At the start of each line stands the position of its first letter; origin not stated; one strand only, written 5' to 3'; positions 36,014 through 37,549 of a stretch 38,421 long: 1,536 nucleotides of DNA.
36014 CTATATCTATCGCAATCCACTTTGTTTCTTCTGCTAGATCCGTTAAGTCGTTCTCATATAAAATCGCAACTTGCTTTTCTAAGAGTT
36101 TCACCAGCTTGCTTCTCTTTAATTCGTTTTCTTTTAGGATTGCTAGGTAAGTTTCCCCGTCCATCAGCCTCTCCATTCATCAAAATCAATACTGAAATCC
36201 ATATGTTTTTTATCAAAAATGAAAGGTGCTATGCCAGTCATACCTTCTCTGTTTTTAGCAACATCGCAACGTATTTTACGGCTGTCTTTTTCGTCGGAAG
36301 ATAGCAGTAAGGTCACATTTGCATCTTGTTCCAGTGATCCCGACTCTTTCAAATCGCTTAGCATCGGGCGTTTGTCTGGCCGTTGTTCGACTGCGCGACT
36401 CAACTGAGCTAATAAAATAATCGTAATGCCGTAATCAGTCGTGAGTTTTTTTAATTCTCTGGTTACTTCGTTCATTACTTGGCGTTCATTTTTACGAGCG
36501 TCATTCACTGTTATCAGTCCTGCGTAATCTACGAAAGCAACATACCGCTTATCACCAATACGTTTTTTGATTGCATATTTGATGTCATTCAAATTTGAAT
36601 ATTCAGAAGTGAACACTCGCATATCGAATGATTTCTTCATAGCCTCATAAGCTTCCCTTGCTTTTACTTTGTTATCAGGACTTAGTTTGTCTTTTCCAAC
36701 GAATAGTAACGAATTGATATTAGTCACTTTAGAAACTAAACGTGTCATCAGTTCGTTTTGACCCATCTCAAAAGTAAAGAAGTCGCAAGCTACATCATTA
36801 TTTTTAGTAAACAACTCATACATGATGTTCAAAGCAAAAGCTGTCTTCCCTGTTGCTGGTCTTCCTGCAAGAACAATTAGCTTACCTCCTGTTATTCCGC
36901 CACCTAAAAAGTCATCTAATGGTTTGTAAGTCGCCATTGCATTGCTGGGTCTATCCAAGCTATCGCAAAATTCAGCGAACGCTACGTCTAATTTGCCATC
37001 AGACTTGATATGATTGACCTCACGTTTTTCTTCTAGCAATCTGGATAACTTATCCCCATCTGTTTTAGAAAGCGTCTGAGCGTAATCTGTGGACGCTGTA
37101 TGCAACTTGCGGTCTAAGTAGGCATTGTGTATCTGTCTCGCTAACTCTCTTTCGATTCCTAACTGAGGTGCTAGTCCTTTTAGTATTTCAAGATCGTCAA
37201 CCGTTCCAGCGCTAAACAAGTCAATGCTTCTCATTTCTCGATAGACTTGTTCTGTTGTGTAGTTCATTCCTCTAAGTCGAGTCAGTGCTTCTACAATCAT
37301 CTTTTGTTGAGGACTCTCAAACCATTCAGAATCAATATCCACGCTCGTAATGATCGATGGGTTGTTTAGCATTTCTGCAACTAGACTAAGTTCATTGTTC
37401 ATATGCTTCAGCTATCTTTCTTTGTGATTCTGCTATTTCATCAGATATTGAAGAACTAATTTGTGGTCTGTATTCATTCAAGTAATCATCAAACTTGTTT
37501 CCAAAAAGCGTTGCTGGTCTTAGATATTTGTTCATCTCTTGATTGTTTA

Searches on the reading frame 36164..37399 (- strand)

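Call 102: search_protein_families(library=phrogs, proteins=[window:36164-37399:-], max_evalue=0.00001)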
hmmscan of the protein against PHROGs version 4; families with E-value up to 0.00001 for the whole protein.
window:36164-37399:- (411 aa): 6 families
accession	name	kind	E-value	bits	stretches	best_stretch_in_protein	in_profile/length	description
phrog_19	-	DNA, RNA and nucleotide metabolism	1.3e-64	220.1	1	2-402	163-578/621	DnaB-like replicative helicase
phrog_243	-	DNA, RNA and nucleotide metabolism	2.5e-35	122.8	1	167-402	30-265/273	DnaB-like replicative helicase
phrog_239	-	DNA, RNA and nucleotide metabolism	1.5e-24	88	1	158-398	345-592/801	DNA primase/helicase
phrog_11530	-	unknown function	2e-22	80.9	1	286-391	34-144/184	-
phrog_8337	-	DNA, RNA and nucleotide metabolism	2.5e-08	34.7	1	160-217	56-113/273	DNA repair protein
phrog_97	-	other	4.9e-07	30.3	1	162-214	58-115/506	UvsX-like recombinase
